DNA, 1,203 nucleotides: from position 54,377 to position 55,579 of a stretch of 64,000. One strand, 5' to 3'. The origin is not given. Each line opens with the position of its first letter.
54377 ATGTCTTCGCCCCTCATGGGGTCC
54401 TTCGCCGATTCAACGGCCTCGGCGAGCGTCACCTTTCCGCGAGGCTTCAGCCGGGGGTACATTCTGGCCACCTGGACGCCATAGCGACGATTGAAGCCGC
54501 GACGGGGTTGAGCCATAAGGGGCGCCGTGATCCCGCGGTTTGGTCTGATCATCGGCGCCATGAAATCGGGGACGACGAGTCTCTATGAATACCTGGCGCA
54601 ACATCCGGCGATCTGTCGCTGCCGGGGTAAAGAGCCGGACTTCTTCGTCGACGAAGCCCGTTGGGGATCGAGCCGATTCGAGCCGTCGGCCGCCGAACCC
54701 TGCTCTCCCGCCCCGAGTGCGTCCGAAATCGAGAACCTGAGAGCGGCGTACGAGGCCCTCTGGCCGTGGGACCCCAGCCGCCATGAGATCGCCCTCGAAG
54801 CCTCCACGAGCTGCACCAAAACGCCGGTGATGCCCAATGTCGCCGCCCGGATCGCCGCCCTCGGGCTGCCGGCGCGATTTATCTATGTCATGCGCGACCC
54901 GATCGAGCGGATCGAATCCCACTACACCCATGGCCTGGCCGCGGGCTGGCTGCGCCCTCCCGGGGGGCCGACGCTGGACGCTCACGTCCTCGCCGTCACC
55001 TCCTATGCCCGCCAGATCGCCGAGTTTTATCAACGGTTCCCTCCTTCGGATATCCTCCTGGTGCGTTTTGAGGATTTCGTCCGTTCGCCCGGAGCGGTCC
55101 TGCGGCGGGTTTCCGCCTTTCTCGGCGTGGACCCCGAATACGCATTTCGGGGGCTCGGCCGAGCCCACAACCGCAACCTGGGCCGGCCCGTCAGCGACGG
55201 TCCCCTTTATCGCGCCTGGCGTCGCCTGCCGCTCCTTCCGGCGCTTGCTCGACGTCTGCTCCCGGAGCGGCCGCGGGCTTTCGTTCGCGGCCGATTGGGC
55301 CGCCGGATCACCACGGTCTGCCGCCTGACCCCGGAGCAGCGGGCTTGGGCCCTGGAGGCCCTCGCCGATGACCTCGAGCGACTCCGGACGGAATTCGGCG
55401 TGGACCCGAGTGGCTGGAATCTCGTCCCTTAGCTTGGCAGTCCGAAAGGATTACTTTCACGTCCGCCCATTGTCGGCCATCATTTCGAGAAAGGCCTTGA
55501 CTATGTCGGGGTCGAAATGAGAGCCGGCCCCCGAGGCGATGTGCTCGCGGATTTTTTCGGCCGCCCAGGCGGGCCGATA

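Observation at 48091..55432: Operon of three giant secreted proteins (dockerin/M15-peptidase, LVIVD/TSP3 and Gly-rich beta-helix) followed by a cytoplasmic sulfotransferase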

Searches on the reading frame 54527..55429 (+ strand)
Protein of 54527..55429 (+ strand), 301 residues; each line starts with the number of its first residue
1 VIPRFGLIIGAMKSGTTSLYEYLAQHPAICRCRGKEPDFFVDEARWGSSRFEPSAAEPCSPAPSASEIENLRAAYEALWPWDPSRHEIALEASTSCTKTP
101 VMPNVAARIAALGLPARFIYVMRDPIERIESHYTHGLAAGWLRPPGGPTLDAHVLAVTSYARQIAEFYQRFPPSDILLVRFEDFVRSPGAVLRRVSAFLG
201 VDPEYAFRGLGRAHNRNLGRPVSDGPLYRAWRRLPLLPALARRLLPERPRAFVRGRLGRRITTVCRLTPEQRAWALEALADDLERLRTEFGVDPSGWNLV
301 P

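Call 8: search_protein_families(library=pfam, proteins=[window:54527-55429:+], max_evalue=0.1)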
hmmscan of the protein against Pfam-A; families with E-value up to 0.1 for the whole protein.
window:54527-55429:+ (301 aa): 3 families
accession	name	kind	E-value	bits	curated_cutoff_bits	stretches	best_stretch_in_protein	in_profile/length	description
PF13469.12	Sulfotransfer_3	-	9.3e-20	72.2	27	1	8-202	4-213/216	Sulfotransferase family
PF00685.33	Sulfotransfer_1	-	4.5e-13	49.6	22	1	7-202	5-182/255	Sulfotransferase domain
PF21815.4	PAS_PdeA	-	0.0013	19.1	21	1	65-116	3-56/106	PdeA-like PAS domain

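Call 9: search_protein_families(library=ncbifam, proteins=[window:54527-55429:+], max_evalue=0.1)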
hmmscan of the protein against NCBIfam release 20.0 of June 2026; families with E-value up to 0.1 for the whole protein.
window:54527-55429:+ (301 aa): 2 families
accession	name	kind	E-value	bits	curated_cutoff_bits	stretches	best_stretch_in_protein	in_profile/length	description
NF040587.1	rSAM_lost_HExxH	exception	0.026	13.7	225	1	35-110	179-252/364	radical SAM/SPASM protein FxsBH, inactivated beta-hydroxylase extension form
NF052394.1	NodProtNoeE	equivalog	0.03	13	500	0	2-30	7-35/387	nodulation protein NoeE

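Call 70: list_cluster_members(proteins=[P0241, P0001, window:54527-55429:+, window:50628-53246:+])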
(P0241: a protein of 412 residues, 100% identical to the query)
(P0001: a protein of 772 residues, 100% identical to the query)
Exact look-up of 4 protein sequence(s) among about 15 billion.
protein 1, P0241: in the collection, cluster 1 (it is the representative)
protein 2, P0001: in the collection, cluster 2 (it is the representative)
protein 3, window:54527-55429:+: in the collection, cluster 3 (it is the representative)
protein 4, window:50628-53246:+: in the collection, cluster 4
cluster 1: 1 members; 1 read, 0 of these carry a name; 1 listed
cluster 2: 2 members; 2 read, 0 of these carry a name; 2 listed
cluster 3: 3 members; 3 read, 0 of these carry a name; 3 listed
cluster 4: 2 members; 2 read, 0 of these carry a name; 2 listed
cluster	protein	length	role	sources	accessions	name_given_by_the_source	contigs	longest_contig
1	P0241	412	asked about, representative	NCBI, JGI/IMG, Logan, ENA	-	-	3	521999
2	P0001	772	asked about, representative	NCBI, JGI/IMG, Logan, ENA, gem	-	-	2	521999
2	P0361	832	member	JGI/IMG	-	-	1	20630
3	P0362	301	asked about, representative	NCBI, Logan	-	-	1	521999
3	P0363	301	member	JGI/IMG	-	-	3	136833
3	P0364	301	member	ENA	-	-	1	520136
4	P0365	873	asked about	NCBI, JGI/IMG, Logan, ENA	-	-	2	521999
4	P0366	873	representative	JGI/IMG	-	-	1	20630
